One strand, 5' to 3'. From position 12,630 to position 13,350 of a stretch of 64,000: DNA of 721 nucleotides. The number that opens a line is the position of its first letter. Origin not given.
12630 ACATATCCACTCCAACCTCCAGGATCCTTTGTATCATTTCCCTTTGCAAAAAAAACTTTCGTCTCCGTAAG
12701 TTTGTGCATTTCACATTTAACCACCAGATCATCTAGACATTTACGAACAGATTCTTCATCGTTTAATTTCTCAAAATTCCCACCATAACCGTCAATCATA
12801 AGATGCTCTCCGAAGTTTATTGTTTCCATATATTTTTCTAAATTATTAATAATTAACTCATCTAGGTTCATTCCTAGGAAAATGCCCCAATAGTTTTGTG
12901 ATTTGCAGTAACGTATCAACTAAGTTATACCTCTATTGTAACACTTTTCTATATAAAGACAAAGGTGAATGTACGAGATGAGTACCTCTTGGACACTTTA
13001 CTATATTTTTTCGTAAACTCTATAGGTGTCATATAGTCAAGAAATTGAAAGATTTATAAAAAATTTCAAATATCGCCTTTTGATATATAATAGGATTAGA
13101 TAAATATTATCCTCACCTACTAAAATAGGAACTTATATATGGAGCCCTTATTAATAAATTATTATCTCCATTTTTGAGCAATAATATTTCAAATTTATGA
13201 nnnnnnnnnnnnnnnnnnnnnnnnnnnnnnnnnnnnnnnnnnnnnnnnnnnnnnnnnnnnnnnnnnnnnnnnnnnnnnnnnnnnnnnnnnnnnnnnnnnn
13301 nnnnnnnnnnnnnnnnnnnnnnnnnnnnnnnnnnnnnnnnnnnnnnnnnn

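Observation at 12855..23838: ~110-bp direct repeat: the speH promoter/leader/start duplicated upstream of the DUF62 operon, bracketing a 10.8-kb segment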

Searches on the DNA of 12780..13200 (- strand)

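Call 10: search_rna_families(source=window, start=12780, end=13200, threshold=evalue, max_evalue=10)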
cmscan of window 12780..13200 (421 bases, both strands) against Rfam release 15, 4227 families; matches with E-value up to 10: 2.
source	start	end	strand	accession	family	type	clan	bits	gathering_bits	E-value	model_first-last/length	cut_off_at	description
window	13158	13175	-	RF01905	HOTAIR_2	Gene; lncRNA;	-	11.8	60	2.7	52-69/69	no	HOTAIR conserved region 2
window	12995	13041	-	RF00470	Toga_5_CRE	Cis-reg;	-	8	120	7.1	1-268/268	no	Togavirus 5' plus strand cis-regulatory element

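Call 59: build_rna_model(alignment_id=A5, structure=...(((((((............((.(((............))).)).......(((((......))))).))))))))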
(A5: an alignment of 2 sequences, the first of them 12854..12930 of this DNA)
Model R1 built from alignment A5 (2 sequences, 77 columns); structure: as given.
model positions 77; base pairs 17; branch points 1; effective number of sequences 1.26; information 0.733 bits per position. Calibrated on 0.2 Mb of random sequence (short: E-values are rough).
structure used (alignment columns):
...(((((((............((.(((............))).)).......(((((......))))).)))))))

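Call 60: search_with_rna_model(model_id=R1, sources=[window, L002, L004, L010, L014, L042, L053, L070, L077, L082, L083, L084, L087, L088, L089, L090, L091, L092, L060, L067, L081], max_evalue=10)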
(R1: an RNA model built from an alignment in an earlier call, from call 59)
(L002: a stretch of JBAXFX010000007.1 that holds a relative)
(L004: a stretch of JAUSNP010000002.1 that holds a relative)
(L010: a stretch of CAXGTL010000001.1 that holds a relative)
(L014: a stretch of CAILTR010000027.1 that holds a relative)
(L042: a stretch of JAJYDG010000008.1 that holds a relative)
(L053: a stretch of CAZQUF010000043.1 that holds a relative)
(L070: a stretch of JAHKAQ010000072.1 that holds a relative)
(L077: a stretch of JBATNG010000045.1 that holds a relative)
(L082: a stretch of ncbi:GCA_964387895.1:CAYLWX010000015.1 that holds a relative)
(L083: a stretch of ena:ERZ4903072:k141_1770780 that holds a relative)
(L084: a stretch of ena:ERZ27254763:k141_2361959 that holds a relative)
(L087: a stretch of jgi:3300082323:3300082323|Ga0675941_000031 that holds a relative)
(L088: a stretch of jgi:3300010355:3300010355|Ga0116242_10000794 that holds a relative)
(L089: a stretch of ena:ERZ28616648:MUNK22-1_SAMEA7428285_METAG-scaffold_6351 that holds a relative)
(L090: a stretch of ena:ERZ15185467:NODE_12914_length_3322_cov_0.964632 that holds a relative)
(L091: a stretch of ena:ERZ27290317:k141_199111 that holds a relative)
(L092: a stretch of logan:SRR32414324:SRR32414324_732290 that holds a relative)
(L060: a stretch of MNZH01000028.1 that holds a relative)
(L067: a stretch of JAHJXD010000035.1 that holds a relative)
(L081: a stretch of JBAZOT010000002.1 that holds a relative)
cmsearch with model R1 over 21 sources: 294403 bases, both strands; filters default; matches with E-value up to 10: 7.
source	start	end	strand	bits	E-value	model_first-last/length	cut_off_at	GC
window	12854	12930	-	110.8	4.8e-26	1-77/77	no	0.35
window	23725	23801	-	110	8.2e-26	1-77/77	no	0.32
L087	11152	11221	-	15.8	1.3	1-77/77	no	0.2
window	39672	39742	-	15.5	1.5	1-77/77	no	0.23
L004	16094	16159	+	15.2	1.9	1-77/77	no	0.27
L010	9146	9233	-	13.5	5.1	1-77/77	no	0.3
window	9441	9470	+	12.9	7.3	1-77/77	no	0.2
